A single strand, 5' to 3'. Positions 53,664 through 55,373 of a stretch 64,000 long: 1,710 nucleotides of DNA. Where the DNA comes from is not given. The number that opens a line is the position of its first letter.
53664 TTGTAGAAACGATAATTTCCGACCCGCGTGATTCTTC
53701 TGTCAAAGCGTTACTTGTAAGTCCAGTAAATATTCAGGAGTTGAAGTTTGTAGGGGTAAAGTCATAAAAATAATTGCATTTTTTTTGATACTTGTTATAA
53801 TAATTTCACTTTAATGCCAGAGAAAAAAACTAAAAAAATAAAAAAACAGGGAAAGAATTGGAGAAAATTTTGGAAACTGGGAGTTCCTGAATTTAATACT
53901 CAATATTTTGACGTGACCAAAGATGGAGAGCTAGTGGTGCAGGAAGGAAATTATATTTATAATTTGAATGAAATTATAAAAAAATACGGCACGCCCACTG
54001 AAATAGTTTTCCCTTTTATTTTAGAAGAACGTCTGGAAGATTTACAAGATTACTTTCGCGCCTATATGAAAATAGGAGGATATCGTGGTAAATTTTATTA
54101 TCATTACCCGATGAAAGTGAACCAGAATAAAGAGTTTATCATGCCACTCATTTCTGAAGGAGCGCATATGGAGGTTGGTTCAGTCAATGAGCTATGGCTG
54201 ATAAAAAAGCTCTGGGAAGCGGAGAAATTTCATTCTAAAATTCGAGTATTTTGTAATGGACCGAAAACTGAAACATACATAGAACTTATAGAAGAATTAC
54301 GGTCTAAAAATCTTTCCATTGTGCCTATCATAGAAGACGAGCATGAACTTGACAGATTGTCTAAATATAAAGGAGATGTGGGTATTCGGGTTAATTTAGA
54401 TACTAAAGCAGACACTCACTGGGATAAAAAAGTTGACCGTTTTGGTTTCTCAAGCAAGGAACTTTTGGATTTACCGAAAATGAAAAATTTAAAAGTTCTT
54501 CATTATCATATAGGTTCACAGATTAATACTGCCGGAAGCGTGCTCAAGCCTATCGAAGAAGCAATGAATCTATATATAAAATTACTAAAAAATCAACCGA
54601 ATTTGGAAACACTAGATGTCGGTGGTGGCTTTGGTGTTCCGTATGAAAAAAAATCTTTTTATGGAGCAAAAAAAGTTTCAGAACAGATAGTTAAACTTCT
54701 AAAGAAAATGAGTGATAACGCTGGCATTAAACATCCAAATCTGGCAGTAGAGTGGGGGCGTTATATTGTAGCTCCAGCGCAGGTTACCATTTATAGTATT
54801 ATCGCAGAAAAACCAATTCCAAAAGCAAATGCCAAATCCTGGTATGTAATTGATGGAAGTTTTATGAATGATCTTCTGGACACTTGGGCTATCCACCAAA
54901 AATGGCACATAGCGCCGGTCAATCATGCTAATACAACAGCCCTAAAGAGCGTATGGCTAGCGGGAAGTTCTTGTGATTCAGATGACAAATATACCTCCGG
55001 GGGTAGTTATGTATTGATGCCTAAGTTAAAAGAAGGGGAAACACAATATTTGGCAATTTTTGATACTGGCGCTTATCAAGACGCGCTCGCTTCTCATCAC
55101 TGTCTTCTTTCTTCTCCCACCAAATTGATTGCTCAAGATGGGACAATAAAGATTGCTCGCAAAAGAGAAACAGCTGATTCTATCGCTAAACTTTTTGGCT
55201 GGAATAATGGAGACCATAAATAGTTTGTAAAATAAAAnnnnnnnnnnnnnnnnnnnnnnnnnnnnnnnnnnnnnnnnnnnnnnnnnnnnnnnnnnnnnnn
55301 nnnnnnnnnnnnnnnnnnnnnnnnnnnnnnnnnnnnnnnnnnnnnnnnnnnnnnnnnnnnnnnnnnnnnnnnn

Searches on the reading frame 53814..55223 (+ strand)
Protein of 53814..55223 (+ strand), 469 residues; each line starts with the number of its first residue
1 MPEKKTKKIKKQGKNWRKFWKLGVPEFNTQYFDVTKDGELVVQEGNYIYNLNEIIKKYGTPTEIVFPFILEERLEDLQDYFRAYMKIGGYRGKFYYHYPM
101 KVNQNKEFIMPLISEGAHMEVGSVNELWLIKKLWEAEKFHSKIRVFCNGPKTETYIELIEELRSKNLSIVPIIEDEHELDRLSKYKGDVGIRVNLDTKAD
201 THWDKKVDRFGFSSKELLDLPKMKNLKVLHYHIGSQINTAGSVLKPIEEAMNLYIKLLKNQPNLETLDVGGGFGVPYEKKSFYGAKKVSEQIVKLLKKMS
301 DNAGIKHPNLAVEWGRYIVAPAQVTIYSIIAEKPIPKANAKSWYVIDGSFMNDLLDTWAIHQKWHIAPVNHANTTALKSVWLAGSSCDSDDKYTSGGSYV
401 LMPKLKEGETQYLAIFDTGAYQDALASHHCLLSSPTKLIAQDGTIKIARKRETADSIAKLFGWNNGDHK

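Call 72: search_protein_families(library=pfam, proteins=[window:53814-55223:+], max_evalue=0.001)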
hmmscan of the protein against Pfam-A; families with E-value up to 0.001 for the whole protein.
window:53814-55223:+ (469 aa): 2 families
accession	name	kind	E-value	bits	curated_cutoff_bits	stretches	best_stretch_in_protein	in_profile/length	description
PF02784.22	Orn_Arg_deC_N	-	6.4e-29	101.5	23.4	1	93-320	17-247/247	Pyridoxal-dependent decarboxylase, pyridoxal binding domain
PF00278.28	Orn_DAP_Arg_deC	-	3.4e-06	27.7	23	1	318-419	3-95/95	Pyridoxal-dependent decarboxylase, C-terminal sheet domain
